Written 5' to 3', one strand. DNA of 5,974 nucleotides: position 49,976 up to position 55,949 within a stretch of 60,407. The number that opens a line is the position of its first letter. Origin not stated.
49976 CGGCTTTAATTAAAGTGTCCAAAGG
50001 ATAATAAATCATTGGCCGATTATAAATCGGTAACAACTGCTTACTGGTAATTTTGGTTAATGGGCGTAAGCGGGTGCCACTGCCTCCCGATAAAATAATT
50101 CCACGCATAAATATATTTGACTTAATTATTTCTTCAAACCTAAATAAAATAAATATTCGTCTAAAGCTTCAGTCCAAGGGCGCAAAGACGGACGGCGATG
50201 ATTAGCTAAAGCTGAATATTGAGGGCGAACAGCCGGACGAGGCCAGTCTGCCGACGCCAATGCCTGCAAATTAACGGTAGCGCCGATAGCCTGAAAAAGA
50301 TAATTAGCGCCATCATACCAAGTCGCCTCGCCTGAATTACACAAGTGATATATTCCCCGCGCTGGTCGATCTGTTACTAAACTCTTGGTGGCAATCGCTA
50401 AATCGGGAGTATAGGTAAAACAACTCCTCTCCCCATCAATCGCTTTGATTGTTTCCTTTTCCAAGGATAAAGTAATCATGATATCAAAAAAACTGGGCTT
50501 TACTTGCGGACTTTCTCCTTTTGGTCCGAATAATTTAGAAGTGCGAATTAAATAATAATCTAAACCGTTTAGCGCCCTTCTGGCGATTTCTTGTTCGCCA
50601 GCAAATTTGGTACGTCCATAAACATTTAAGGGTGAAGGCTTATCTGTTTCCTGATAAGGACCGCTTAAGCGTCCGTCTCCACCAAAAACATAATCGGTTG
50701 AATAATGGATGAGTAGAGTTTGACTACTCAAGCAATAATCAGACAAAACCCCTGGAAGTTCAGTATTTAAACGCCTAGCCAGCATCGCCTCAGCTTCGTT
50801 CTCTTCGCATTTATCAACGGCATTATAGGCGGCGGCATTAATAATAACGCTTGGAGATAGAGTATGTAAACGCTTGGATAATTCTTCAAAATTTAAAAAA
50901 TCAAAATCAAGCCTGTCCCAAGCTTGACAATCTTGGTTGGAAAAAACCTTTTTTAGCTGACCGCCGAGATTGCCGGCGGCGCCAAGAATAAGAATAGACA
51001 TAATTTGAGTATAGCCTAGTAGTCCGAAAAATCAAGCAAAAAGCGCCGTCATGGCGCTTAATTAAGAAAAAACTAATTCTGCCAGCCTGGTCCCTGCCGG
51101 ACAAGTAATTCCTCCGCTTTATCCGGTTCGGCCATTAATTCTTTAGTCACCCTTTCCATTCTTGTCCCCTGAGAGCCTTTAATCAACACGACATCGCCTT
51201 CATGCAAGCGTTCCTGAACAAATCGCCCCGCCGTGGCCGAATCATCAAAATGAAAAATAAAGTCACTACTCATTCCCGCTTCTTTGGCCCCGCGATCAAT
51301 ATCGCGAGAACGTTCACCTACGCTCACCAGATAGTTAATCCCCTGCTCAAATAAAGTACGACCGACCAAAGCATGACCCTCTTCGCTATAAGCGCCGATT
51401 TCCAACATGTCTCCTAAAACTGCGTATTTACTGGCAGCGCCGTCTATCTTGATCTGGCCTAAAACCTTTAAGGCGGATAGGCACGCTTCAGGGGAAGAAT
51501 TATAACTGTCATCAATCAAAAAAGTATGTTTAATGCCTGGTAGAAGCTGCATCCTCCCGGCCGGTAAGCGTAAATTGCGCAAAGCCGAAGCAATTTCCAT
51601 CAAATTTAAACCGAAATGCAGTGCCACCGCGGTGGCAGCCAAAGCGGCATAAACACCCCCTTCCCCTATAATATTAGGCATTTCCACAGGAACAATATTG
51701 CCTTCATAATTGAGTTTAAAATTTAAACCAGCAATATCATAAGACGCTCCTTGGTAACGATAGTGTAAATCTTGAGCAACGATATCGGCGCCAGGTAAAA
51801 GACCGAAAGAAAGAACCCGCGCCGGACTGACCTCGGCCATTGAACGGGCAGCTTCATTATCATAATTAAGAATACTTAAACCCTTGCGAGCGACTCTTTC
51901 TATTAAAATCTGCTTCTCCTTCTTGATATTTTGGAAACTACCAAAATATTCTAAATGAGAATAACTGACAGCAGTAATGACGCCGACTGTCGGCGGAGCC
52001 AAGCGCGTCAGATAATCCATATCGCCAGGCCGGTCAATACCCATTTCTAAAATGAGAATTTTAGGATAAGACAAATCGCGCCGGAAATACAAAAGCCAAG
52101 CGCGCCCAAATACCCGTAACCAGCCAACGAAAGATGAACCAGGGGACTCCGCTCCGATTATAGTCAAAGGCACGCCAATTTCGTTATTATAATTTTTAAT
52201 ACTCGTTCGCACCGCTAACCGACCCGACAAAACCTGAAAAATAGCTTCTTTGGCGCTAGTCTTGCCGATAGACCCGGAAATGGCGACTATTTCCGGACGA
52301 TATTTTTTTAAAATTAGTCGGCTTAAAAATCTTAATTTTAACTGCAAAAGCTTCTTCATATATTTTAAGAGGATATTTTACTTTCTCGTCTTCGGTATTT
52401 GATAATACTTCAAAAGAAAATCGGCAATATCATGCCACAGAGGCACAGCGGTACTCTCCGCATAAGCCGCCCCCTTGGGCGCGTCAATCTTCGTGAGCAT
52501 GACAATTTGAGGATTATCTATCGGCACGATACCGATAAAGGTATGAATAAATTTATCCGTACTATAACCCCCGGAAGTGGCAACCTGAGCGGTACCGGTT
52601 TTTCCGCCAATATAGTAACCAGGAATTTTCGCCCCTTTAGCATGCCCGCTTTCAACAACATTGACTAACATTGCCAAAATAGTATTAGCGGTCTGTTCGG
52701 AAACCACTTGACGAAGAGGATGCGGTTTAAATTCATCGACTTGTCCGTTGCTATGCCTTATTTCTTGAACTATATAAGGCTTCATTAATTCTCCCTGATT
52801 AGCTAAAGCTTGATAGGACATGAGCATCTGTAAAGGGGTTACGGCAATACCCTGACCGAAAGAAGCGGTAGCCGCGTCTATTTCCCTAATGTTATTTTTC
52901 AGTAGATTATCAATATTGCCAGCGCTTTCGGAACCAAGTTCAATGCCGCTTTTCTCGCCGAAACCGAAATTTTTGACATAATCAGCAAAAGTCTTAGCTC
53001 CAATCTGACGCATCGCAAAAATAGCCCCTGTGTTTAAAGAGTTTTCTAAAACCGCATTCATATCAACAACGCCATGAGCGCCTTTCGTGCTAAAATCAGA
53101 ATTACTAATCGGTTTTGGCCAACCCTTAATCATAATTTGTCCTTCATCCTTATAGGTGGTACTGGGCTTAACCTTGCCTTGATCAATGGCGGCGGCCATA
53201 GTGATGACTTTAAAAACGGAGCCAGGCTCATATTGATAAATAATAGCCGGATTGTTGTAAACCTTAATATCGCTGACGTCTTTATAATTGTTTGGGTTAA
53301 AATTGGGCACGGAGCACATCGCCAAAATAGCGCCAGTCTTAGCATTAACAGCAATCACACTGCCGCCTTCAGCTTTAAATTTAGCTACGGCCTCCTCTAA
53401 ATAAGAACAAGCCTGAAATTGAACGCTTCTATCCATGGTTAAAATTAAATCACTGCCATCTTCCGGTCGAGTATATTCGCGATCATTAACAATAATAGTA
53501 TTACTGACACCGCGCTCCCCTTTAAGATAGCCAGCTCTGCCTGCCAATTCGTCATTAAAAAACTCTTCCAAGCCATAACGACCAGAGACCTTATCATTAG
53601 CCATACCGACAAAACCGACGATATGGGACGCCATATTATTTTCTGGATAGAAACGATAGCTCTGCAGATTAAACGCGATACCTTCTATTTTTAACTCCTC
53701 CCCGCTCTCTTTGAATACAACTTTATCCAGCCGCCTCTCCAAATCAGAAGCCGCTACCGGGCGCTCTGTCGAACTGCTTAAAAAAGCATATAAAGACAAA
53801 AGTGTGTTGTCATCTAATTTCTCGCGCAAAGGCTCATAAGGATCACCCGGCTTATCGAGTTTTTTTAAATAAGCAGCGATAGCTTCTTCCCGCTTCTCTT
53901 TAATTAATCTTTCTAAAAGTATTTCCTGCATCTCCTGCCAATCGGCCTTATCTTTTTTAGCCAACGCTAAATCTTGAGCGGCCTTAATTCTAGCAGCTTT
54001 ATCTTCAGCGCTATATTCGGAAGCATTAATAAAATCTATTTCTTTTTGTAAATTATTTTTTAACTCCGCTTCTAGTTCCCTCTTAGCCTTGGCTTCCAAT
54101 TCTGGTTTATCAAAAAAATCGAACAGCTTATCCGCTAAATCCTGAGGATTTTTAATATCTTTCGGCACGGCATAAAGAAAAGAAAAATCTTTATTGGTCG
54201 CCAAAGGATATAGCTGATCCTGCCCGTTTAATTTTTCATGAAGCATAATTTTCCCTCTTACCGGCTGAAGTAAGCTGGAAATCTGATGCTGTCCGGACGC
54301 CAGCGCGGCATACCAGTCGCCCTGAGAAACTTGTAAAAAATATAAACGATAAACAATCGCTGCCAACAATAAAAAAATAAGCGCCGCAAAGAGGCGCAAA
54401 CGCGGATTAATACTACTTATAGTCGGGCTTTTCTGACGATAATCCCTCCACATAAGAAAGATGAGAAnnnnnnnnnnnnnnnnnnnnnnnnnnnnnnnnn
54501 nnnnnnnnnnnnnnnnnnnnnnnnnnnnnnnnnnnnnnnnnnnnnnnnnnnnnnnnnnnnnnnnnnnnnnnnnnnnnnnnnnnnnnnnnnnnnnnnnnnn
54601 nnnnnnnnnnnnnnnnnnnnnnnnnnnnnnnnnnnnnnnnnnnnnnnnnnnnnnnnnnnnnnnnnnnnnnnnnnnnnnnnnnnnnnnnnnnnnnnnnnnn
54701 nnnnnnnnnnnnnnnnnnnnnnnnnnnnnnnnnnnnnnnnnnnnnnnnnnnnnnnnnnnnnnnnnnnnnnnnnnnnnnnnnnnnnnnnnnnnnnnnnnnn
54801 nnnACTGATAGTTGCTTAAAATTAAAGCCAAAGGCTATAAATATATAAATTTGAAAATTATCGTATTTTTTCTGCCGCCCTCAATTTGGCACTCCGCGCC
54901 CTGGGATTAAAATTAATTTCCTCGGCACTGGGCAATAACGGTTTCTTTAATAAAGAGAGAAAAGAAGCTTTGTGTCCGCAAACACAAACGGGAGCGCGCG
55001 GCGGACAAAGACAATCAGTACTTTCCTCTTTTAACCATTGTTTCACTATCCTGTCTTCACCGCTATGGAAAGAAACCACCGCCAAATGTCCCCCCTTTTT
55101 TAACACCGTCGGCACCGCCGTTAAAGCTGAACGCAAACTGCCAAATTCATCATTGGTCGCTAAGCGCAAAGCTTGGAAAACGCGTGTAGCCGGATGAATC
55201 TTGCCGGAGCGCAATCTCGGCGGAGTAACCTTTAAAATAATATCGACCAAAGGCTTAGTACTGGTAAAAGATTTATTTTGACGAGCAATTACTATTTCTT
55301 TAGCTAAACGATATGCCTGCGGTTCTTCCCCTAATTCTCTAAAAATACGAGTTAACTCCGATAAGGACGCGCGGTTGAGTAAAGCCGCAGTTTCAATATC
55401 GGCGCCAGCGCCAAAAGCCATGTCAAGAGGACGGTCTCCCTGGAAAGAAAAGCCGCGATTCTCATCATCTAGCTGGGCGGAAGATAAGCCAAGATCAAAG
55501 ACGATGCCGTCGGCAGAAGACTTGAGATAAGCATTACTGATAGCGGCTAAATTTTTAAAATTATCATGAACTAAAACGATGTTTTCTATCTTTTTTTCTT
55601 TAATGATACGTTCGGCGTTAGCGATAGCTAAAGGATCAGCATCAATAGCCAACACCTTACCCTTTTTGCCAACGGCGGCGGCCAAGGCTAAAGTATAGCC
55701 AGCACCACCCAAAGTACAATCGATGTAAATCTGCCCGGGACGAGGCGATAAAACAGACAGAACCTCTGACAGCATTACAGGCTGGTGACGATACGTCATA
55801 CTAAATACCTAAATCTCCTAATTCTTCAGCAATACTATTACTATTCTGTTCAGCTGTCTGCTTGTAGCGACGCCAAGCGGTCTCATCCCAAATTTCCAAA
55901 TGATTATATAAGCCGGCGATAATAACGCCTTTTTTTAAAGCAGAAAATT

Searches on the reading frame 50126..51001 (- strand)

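Call 61: search_protein_families(library=pfam, proteins=[window:50126-51001:-], max_evalue=0.001)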
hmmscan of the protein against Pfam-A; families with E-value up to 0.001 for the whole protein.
window:50126-51001:- (291 aa): 3 families
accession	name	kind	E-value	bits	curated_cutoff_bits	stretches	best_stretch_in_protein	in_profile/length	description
PF04321.23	RmlD_sub_bind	-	5.2e-63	213.2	27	1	1-284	1-282/287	RmlD substrate binding domain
PF01370.27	Epimerase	-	7.5e-17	62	20.9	1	3-202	1-218/240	NAD dependent epimerase/dehydratase family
PF16363.11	GDP_Man_Dehyd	-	1.5e-06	28.4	27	1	31-211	57-239/332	GDP-mannose 4,6 dehydratase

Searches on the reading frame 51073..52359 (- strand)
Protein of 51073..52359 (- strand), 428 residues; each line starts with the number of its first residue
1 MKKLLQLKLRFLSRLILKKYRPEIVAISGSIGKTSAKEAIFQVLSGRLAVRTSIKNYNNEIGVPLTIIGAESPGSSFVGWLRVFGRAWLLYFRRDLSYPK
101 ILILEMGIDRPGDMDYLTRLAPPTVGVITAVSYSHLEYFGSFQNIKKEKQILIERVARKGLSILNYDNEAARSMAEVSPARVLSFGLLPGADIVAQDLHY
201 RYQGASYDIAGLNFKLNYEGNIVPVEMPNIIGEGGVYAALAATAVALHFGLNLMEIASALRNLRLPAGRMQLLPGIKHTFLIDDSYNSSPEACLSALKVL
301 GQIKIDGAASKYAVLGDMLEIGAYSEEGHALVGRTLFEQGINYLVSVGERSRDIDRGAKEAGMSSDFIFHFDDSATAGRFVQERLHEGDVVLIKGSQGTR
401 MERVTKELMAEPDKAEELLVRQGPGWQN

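Call 61: search_protein_families(library=pfam, proteins=[window:51073-52359:-], max_evalue=0.001)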
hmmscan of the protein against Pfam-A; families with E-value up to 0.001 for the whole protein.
window:51073-52359:- (428 aa): 2 families
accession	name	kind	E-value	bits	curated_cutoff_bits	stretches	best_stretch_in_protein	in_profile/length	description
PF08245.18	Mur_ligase_M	-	1.1e-27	97.7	24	1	99-246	57-200/200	Mur ligase middle domain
PF02875.26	Mur_ligase_C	-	4.8e-14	53.7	28.4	1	268-396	1-126/127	Mur ligase, glutamate ligase domain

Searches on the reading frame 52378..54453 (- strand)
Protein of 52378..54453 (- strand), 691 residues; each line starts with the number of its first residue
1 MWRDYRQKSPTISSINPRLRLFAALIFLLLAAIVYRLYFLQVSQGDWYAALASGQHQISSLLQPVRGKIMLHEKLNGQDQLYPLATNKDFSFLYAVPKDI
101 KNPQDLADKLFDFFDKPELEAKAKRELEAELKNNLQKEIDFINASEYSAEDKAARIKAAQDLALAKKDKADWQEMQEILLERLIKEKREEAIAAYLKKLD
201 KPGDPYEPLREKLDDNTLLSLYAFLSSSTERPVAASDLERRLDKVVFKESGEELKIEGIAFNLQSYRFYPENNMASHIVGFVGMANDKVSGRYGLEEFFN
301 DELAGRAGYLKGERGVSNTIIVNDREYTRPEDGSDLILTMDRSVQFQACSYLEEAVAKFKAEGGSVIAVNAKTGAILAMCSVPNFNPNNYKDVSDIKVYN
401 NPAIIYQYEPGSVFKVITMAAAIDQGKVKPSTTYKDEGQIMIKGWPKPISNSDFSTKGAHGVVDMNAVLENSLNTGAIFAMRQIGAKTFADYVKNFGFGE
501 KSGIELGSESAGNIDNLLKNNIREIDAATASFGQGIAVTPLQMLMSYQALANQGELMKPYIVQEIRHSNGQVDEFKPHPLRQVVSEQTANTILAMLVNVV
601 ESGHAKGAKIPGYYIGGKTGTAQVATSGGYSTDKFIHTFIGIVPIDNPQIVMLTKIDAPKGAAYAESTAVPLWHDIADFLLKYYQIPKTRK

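Call 61: search_protein_families(library=pfam, proteins=[window:52378-54453:-], max_evalue=0.001)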
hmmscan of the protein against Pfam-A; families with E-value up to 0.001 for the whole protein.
window:52378-54453:- (691 aa): 2 families
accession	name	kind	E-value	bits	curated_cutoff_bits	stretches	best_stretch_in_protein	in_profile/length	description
PF00905.27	Transpeptidase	-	1e-73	248.6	22.1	1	364-676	1-297/299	Penicillin binding protein transpeptidase domain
PF03717.20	PBP_dimer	-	7e-10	40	24.4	1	83-321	16-176/180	Penicillin-binding Protein dimerisation domain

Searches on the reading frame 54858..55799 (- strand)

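Call 61: search_protein_families(library=pfam, proteins=[window:54858-55799:-], max_evalue=0.001)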
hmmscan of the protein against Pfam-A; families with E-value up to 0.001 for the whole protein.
window:54858-55799:- (313 aa): 4 families
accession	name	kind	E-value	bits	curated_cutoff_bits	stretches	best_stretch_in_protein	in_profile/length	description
PF01795.25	Methyltransf_5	-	3e-97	326.3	27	1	3-312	2-309/309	MraW methylase family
PF13847.12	Methyltransf_31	-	1.8e-07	31.4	27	1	23-86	5-68/145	Methyltransferase domain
PF01209.24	Ubie_methyltran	-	4.5e-06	26.6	20.1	1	14-90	40-116/233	ubiE/COQ5 methyltransferase family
PF13649.12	Methyltransf_25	-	0.00025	22.1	27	0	29-87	5-61/97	Methyltransferase domain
